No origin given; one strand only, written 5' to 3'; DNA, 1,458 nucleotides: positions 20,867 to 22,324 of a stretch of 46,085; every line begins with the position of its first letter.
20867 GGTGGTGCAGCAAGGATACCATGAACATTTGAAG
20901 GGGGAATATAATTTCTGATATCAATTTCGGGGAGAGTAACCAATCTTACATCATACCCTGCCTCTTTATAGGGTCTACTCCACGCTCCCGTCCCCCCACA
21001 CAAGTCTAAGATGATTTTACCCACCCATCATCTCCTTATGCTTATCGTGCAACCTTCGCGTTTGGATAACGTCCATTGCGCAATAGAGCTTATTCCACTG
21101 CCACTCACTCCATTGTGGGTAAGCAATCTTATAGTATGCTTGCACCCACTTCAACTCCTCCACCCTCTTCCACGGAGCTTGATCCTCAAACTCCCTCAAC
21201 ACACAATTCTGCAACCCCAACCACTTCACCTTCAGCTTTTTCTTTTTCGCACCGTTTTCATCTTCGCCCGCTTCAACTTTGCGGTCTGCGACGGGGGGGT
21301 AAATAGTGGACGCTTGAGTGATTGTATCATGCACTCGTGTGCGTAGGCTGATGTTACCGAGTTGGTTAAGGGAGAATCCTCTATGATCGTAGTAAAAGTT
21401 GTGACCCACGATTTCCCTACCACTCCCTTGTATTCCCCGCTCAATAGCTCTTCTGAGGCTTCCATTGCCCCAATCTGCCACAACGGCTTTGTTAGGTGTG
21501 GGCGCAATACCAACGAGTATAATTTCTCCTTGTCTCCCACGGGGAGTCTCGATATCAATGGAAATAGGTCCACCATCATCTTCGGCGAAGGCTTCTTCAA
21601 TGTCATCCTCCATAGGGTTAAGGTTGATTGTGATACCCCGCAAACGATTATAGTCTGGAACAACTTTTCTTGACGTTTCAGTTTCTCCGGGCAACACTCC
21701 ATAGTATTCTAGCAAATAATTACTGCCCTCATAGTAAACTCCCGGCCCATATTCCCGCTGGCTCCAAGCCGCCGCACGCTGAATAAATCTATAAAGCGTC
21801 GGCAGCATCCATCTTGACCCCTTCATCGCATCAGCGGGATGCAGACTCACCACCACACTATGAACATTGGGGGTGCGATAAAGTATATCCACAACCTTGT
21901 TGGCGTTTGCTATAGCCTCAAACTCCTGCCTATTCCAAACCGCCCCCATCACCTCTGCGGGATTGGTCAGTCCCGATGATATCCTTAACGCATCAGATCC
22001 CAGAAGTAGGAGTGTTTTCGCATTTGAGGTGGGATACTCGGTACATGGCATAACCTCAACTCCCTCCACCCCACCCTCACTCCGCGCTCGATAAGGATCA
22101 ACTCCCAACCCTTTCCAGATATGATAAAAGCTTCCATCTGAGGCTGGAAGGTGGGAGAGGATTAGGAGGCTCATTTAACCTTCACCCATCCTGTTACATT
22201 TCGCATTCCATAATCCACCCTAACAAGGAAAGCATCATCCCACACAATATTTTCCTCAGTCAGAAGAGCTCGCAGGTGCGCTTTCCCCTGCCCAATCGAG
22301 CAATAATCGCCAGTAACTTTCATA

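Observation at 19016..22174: Family A DNA polymerase split at the exonuclease-polymerase boundary, with a methyltransferase-like gene in between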

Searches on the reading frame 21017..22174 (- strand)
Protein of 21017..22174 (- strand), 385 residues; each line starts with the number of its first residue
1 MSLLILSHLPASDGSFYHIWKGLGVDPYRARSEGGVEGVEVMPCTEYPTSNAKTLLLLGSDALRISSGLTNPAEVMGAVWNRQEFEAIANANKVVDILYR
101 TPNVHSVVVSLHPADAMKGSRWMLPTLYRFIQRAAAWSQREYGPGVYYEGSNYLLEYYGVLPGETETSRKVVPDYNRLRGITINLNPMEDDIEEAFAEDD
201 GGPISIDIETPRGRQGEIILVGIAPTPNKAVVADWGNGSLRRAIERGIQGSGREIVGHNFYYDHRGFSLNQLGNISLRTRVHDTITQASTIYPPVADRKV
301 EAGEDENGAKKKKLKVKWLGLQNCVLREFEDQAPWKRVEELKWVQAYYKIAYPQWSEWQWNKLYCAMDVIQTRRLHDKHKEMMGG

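Call 3: search_protein_families(library=pfam, proteins=[window:21017-22174:-], max_evalue=0.1)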
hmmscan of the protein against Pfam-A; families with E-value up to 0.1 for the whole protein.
window:21017-22174:- (385 aa): 1 family
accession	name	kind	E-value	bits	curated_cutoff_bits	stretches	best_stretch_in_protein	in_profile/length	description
PF01612.26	DNA_pol_A_exo1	-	0.062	13.5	23.6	0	192-378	10-167/173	3'-5' exonuclease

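Call 4: search_protein_families(library=phrogs, proteins=[window:21017-22174:-], max_evalue=0.01)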
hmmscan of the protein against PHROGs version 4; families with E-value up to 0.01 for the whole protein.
window:21017-22174:- (385 aa): 1 family
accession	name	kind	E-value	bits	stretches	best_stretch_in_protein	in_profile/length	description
phrog_17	-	DNA, RNA and nucleotide metabolism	8.8e-09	34.9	1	178-382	652-827/1445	DNA polymerase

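Call 18: find_homologous_proteins(query=window:21017-22174:-)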
Query window:21017-22174:- (385 aa): 5 proteins with E <= 0.001 among 3517 candidates.
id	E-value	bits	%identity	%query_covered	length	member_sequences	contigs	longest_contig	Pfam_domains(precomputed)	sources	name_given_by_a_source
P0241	3.2e-265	897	100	100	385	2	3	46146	-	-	-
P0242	1.8e-160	552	70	94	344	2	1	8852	-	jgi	-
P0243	6.8e-143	495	60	100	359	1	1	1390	-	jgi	jgi:hypothetical protein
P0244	9.0e-72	260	42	90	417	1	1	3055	PF03167.26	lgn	-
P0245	1.4e-61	227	41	89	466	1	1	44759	PF03167.26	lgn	-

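Call 19: find_encoding_contigs(protein=P0242, flank=5000, max_places=2)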
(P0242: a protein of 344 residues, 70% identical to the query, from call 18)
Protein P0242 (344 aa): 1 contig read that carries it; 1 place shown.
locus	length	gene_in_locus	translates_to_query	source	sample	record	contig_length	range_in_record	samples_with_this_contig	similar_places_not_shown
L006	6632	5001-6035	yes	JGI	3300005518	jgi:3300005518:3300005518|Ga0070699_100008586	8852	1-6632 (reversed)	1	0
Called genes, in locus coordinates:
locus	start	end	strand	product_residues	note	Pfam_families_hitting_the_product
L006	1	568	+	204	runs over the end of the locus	-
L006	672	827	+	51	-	-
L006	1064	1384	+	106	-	-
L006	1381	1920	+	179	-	-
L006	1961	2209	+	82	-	-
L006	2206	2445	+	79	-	-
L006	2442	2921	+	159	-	-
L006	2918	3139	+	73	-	-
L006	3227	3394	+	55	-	-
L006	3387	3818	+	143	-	PF05869:Dam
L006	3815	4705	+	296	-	-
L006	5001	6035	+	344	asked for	-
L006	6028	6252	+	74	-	-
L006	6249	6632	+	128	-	?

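Call 20: find_encoding_contigs(protein=P0245, flank=5000, max_places=2)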
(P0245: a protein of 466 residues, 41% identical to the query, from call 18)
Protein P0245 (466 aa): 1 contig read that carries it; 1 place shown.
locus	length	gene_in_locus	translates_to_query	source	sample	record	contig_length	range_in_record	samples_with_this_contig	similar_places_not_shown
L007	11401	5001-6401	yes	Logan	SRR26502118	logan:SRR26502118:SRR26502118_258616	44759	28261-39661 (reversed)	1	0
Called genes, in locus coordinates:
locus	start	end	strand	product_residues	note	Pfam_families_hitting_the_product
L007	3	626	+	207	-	-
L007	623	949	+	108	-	-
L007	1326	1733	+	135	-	-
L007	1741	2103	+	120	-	-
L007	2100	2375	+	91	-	PF23886:DUF7239 (weak)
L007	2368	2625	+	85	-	-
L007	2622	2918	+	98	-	-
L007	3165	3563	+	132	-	-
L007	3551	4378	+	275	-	-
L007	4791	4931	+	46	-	-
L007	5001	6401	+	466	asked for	PF03167:UDG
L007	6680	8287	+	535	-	PF00476:DNA_pol_A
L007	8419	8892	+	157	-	-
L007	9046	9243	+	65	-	-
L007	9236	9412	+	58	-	-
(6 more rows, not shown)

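Call 31: search_solved_structures(query=window:21017-22174:-, show_alignments=2, max_evalue=1)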
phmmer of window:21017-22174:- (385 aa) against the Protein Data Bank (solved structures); distinct sequences matched with E-value up to 1: 1.
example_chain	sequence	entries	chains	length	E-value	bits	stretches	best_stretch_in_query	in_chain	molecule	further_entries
2kt0_A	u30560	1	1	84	0.6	12.2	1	293-362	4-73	Homeobox protein NANOG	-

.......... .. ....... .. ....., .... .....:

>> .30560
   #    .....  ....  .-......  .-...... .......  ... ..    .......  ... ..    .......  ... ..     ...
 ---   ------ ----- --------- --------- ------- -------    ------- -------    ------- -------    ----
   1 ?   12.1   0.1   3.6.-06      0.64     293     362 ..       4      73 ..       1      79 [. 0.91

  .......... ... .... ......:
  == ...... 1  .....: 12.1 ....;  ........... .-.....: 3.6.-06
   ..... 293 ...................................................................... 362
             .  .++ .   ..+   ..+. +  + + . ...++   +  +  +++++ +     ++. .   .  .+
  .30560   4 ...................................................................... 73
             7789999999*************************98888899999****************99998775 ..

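Call 35: search_solved_structures(query=A1, max_evalue=1, show_alignments=2)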
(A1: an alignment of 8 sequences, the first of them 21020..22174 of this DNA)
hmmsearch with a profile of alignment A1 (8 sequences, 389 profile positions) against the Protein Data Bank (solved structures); distinct sequences matched with E-value up to 1: 231 (the best 60 are shown).
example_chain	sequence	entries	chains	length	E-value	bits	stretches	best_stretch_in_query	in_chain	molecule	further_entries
1ui0_A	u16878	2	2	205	3.3e-11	45.8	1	8-113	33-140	Uracil-DNA Glycosylase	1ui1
4zbx_A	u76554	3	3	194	1.5e-10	43.7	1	8-125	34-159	Uracil-DNA glycosylase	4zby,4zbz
1l9g_A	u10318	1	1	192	3e-09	39.4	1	9-103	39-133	Conserved hypothetical protein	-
1vk2_A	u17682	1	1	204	3.4e-09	39.2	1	9-103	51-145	Uracil-DNA glycosylase TM0511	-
8iir_A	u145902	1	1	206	1.7e-07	33.6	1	8-113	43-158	Type-4 uracil-DNA glycosylase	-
8iin_A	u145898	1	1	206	4.2e-07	32.3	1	8-113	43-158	Type-4 uracil-DNA glycosylase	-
8iim_A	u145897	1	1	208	4.3e-07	32.3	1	8-113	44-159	Type-4 uracil-DNA glycosylase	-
8iip_A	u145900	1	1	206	4.6e-07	32.2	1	8-113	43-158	Type-4 uracil-DNA glycosylase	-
8iio_A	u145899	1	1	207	4.7e-07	32.1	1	8-113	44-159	Type-4 uracil-DNA glycosylase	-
6ioc_A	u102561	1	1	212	5e-07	32.1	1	8-113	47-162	Phage SPO1 DNA polymerase-related protein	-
6ajs_A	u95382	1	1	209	5.1e-07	32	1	8-113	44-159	Uracil DNA glycosylase superfamily protein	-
8iie_A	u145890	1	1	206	5.4e-07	31.9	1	8-113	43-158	Type-4 uracil-DNA glycosylase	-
6l6s_A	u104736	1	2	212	5.5e-07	31.9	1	8-113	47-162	Phage SPO1 DNA polymerase-related protein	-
6ajo_A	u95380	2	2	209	5.6e-07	31.9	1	8-113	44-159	Uracil DNA glycosylase superfamily protein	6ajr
6iod_A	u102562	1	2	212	5.8e-07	31.8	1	8-113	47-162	Phage SPO1 DNA polymerase-related protein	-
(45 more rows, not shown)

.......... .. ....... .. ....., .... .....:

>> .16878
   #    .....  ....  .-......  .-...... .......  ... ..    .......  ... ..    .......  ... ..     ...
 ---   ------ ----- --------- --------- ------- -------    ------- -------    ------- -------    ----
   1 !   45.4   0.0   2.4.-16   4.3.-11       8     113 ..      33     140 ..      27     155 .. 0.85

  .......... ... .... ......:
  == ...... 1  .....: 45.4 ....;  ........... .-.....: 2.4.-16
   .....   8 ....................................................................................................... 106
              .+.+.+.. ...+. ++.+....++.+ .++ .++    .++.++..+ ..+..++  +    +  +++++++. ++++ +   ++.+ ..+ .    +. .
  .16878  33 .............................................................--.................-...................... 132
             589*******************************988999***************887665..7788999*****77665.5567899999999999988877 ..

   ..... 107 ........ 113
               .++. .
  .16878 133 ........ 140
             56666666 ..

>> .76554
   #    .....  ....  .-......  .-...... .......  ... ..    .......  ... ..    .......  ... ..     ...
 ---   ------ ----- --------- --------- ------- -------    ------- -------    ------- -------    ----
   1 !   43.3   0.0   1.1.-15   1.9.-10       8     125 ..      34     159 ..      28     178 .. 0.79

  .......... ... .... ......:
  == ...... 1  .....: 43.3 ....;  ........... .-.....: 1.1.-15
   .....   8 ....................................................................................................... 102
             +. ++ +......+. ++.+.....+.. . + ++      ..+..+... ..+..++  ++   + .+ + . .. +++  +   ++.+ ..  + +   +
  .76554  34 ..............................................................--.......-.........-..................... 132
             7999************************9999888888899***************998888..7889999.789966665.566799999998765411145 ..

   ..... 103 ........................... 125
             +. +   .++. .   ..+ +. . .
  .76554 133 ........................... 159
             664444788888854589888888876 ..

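Call 36: search_protein_families(library=pfam, alignment_id=A1, max_evalue=0.1)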
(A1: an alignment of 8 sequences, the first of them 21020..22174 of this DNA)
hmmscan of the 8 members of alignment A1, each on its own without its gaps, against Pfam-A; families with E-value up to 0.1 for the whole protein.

A. member 1, window:21020-22174:- (385 aa): 1 family
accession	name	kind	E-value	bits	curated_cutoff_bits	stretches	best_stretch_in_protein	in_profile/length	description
PF01612.26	DNA_pol_A_exo1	-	0.062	13.5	23.6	0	192-378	10-167/173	3'-5' exonuclease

B. families by the number of members that match (of 8 scanned): 4 families
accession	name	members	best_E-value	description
PF03167.25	UDG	5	4.1e-19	Uracil DNA glycosylase superfamily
PF01612.26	DNA_pol_A_exo1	5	8.2e-07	3'-5' exonuclease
PF17103.10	Stealth_CR4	1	0.039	Stealth protein CR4, conserved region 4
PF14623.11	Vint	1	0.044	Hint-domain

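Call 40: search_protein_families(library=ncbifam, proteins=[window:21017-22174:-], max_evalue=0.01)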
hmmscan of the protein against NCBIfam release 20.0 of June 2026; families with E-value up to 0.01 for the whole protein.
window:21017-22174:- (385 aa): 0 families

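Call 95: search_protein_representatives(protein=window:21017-22174:-)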
Query: 385 residues. Proteins with E-value up to 0.001 (for the whole library): 53; up to 1e-10: 34; up to 1e-30: 6. The best 53 are listed.
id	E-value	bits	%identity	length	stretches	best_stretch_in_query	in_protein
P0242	5.7e-161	552.3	81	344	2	176-384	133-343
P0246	2.2e-75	270.5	47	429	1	51-383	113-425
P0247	1.1e-50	189.2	41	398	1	51-382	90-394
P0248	1.7e-47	178.8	38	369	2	173-384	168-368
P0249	1.3e-37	146.2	41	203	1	176-382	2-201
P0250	4.4e-33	131.2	36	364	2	173-371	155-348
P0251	3.4e-27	111.9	33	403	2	182-383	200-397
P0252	9.5e-25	103.8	33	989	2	50-144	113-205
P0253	1.2e-24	103.5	32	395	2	201-382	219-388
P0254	2.3e-23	99.3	34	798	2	182-377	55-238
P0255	1.7e-22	96.4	36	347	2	204-379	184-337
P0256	3.2e-22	95.5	37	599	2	179-379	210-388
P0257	3.4e-22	95.4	33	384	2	187-377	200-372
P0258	4.1e-22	95.1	31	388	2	183-382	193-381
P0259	6.5e-22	94.5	33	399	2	182-383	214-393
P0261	2.6e-20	89.2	35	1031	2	50-237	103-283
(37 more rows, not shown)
